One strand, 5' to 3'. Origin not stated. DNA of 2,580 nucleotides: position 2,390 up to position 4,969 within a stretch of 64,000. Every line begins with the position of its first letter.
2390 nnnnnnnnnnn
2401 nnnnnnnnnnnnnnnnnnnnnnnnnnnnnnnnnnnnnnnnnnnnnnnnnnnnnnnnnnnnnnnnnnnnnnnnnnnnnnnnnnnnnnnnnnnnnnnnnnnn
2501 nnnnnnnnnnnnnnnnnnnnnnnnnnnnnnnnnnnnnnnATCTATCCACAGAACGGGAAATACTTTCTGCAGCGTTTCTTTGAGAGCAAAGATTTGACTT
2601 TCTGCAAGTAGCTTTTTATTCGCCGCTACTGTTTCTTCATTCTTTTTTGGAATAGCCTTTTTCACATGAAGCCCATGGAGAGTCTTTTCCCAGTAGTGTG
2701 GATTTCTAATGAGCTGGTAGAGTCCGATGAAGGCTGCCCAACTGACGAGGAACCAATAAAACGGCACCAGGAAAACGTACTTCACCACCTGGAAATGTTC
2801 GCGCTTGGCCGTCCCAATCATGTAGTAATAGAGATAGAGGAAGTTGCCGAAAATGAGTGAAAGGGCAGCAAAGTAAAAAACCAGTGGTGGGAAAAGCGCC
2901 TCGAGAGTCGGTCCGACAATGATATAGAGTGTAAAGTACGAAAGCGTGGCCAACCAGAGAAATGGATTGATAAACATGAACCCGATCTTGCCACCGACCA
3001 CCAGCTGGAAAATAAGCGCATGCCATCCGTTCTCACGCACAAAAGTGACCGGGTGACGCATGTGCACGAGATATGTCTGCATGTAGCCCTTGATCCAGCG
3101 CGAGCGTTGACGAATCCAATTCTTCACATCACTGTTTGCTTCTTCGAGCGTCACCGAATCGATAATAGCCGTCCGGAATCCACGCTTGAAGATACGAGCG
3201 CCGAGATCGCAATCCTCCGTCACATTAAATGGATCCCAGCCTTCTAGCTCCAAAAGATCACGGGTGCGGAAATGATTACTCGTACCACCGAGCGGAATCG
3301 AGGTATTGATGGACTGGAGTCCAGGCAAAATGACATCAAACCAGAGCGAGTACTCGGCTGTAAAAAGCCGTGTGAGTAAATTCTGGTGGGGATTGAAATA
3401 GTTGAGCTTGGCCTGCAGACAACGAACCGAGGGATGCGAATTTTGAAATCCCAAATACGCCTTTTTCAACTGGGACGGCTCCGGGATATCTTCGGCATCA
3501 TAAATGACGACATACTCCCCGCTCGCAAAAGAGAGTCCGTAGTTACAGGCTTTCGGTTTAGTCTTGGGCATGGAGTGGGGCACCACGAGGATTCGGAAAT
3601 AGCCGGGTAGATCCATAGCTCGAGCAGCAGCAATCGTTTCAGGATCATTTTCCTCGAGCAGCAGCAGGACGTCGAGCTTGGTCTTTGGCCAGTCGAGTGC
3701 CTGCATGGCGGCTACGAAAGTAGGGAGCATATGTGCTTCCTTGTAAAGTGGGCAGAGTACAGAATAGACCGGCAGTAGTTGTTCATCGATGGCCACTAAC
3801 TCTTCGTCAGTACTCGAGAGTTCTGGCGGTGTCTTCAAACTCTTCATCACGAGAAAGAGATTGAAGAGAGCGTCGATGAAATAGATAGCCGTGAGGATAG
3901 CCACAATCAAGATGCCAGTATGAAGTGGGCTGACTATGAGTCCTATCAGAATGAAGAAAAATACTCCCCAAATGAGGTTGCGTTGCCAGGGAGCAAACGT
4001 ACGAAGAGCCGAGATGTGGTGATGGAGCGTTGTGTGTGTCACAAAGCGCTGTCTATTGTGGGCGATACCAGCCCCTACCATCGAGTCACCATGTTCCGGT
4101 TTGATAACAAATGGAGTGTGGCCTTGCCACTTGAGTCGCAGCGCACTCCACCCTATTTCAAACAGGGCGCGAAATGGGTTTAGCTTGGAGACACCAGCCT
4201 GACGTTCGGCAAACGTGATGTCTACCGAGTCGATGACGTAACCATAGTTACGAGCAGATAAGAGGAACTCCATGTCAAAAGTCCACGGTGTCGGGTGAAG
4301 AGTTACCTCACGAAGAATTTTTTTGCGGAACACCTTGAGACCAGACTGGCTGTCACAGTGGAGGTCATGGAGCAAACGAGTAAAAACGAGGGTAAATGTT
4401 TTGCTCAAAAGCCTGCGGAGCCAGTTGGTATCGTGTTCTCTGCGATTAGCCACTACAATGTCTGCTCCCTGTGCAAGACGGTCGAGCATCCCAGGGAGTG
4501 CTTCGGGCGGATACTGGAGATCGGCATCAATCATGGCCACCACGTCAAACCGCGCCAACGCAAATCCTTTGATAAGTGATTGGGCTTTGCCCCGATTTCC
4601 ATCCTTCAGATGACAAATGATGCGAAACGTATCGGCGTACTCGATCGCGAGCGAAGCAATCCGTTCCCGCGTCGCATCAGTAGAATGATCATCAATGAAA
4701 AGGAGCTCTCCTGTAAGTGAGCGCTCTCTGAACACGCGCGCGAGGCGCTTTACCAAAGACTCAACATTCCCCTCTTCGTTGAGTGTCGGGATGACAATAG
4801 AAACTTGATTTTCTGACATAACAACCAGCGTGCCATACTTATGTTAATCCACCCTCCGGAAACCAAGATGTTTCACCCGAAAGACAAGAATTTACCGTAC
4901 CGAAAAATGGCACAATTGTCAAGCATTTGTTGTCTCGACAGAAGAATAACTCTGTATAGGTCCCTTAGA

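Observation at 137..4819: A 1560-aa single polypeptide fusing two GT2 domains, a flippase-like 12-14-TM module and a GT4 domain, next to the dTDP-rhamnose genes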

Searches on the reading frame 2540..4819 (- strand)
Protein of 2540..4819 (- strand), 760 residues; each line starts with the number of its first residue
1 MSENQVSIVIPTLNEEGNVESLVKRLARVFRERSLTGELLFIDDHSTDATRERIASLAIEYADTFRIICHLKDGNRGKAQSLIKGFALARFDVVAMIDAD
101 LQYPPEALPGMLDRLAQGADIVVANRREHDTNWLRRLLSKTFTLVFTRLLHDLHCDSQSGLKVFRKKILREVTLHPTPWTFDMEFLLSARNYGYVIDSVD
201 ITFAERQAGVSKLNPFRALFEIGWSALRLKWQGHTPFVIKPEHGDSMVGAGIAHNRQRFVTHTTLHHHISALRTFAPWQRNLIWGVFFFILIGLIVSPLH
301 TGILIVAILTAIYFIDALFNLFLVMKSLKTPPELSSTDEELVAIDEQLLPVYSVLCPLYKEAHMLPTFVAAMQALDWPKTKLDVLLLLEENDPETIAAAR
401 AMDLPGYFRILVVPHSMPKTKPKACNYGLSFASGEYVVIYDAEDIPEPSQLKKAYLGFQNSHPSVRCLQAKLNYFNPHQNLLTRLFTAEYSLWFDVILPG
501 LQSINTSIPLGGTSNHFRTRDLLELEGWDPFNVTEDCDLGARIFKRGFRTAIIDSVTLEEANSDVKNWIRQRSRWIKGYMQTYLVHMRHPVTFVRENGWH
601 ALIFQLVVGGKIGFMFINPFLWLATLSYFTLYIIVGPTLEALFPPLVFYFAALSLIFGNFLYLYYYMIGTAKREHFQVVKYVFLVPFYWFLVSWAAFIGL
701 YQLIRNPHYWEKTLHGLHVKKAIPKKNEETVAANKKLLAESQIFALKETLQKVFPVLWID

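Call 53: predict_structure(alignment_id=A2)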
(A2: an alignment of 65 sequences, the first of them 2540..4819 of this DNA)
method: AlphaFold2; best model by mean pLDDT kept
length: 760 residues; sequences in the alignment: 65
mean_pLDDT: 89.5   pTM: 0.85
mean pLDDT of the five models: 89.5, 89.0, 88.1, 87.9, 87.2
residues with pLDDT >= 90: 564; 70-90: 142; 50-70: 25; < 50: 29
segments of 3 or more residues with pLDDT < 50: 738-760
pLDDT, mean of each block of 10 residues (from residue 1): 84 94 96 95 95 97 96 92 95 95 94 96 86 83 90 92 95 83 93 96 79 79 89 90 91 93 93 92 96 97 92 91 89 90 96 96 94 98 97 96 97 90 94 97 95 97 96 92 94 94 91 91 95 88 94 94 92 93 94 92 91 88 85 91 90 85 94 92 92 95 88 70 52 49 45 37
secondary structure, 60 per line:
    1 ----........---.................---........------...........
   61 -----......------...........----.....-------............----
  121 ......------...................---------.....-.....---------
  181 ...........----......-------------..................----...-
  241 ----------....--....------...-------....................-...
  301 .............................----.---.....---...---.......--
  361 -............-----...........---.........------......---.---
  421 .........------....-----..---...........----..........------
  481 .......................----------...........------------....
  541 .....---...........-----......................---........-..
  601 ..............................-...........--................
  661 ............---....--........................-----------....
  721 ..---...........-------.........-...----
elements in order (helices of 4 or more, strands of 3 or more residues): E5-12 H16-32 E36-43 H50-60 E66-71 H78-88 E93-97 H105-116 E121-126 H133-151 E161-165 H167-171 H181-191 E196-201 H215-232 E237-239 E251-254 E257-260 H277-296 H298-329 H338-342 E352-358 H362-373 E382-389 H393-401 E408-413 H421-429 E436-439 H450-460 E465-474 H481-503 E514-518 H519-524 H537-545 E549-559 H565-586 H590-597 H599-630 H632-642 H645-672 H676-679 H682-705 H717-722 H726-736 H744-752

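Call 55: fold_search(model_id=the predicted structure, library=pdb)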
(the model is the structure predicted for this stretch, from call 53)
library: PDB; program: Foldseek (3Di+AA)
matches with E <= 10: 1486; with E <= 0.001: 360
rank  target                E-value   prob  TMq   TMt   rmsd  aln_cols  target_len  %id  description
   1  9b8v_E                5.0e-16  1.00  0.41  0.37   5.7       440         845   18  AlphaFold2 informed cryo-EM model of the E. coli cellulose synthase BcsAG3B6 complex (released 2025-02-19)
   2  7sp7_A                6.8e-16  1.00  0.33  0.48  18.0       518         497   15  Chlorella virus hyaluronan synthase inhibited by UDP (released 2022-04-06)
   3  8sne_A                2.1e-15  1.00  0.32  0.48  17.9       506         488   15  Chlorella virus Hyaluronan Synthase bound to GlcA extended GlcNAc primer and UDP (released 2024-05-01)
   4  2z87_B                2.5e-15  1.00  0.23  0.28  19.1       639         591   14  Crystal structure of chondroitin polymerase from Escherichia coli strain K4 (K4CP) complexed with UDP-GalNAc and UDP (released 2008-09-16)
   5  7sp8_A                3.8e-15  1.00  0.35  0.51  16.8       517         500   16  Chlorella virus Hyaluronan Synthase bound to UDP-GlcNAc (released 2022-04-06)
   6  9yq5_A                4.9e-15  1.00  0.32  0.47  18.0       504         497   15  Chlorella virus hyaluronan synthase bound to an inserted UDP-GlcA (released 2025-12-10)
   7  9asc_A                9.6e-15  1.00  0.27  0.60   3.1       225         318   27  Cryo-EM Structure of the Glycosyltransferase ArnC from Salmonella enterica in the UDP-bound State Determined on Talos  (released 2025-02-05)
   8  7sp9_A                1.0e-14  1.00  0.33  0.47  18.1       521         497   13  Chlorella virus Hyaluronan Synthase in the GlcNAc-primed channel-closed state (released 2022-04-06)
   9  9yq2_A                1.1e-14  1.00  0.34  0.50  17.4       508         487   14  Chlorella virus hyaluronan synthase bound to DDM (released 2025-12-10)
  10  2z86_B                1.3e-14  1.00  0.23  0.29  20.2       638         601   14  Crystal structure of chondroitin polymerase from Escherichia coli strain K4 (K4CP) complexed with UDP-GlcUA and UDP (released 2008-09-16)
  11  9fnn_A                2.1e-14  1.00  0.38  0.36  13.7       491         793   17  Cryo-EM structure of the c-di-GMP-saturated 'crown'less Bcs macrocomplex for cellulose secretion in E. coli (released 2024-10-16)
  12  8snc_A                3.3e-14  1.00  0.34  0.49  16.7       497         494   16  Chlorella virus Hyaluronan Synthase bound to GlcA extended GlcNAc primer (released 2024-05-01)
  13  2z86_D                3.5e-14  1.00  0.24  0.30  20.3       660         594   12  Crystal structure of chondroitin polymerase from Escherichia coli strain K4 (K4CP) complexed with UDP-GlcUA and UDP (released 2008-09-16)
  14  2z86_C                4.6e-14  1.00  0.23  0.28  20.2       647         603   13  Crystal structure of chondroitin polymerase from Escherichia coli strain K4 (K4CP) complexed with UDP-GlcUA and UDP (released 2008-09-16)
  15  5mlz                  5.1e-14  1.00  0.27  0.56   2.9       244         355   30  Dolichyl phosphate mannose synthase in complex with GDP and Mg2+ (released 2017-08-09)
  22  5ej1_A                2.2e-13  1.00  0.42  0.44   5.1       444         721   19  Pre-translocation state of bacterial cellulose synthase (released 2016-03-30)
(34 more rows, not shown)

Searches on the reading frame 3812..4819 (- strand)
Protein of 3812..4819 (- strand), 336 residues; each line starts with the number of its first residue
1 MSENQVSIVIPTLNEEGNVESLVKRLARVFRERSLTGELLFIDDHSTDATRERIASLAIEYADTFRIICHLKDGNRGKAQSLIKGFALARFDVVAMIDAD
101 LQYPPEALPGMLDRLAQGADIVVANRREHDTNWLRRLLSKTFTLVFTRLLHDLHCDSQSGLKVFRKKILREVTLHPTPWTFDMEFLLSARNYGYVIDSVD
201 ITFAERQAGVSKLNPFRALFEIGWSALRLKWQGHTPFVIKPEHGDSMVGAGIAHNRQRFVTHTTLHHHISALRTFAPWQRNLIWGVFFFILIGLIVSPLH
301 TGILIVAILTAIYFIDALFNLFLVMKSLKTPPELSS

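Call 6: search_protein_families(library=pfam, proteins=[window:3812-4819:-], max_evalue=10)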
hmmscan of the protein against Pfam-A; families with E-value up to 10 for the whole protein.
seq(336 aa): 6 families
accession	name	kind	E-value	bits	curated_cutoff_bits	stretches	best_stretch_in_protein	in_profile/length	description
PF00535.33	Glycos_transf_2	-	4.2e-26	92.3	23.3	1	7-171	1-166/168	Glycosyl transferase family 2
PF13641.12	Glyco_tranf_2_3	-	5.5e-08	33.5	27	1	5-129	2-126/230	Glycosyltransferase like family 2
PF10111.15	Glyco_tranf_2_2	-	4.6e-05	23.5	27.3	1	7-113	1-104/276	Glycosyltransferase like family 2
PF13506.12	Glyco_transf_21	-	0.00013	21.9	21.7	1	70-143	10-84/174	Glycosyl transferase family 21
PF07794.16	DUF1633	-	0.29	9.6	26.4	1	2-64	450-511/854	Protein of unknown function (DUF1633)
PF23906.1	DUF7248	-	2.4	8.6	27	1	277-312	7-42/58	Family of unknown function (DUF7248)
